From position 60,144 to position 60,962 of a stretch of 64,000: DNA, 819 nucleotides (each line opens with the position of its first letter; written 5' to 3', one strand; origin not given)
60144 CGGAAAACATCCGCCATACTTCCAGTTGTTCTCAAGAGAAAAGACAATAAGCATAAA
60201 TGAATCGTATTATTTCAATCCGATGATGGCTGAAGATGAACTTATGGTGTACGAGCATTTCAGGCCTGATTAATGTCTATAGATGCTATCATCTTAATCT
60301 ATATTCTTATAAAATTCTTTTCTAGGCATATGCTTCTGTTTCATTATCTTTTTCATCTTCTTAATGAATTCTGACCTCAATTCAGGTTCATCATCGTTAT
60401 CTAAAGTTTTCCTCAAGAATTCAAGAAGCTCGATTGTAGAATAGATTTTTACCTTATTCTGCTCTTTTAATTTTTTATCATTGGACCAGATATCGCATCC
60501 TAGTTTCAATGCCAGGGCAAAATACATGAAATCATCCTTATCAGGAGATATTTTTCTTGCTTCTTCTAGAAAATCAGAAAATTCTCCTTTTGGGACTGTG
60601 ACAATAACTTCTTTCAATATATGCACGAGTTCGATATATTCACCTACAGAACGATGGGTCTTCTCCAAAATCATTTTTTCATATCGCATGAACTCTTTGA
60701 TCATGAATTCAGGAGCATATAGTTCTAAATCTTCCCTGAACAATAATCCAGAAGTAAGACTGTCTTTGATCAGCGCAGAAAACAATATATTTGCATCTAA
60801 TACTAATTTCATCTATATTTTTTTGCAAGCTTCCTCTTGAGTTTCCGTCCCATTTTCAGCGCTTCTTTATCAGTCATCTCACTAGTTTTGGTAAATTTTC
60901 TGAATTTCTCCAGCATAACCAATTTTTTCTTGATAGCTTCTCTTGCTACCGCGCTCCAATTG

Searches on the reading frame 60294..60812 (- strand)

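Call 70: search_protein_families(library=pfam, proteins=[window:60294-60812:-], max_evalue=0.001)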
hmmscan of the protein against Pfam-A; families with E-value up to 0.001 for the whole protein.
window:60294-60812:- (172 aa): 2 families
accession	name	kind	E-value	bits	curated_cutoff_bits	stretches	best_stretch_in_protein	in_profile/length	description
PF10130.15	PIN_2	-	9.8e-25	87.8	22.4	1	4-116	1-116/133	PIN domain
PF13470.12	PIN_3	-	0.00049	21.3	27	0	2-107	1-107/115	PIN domain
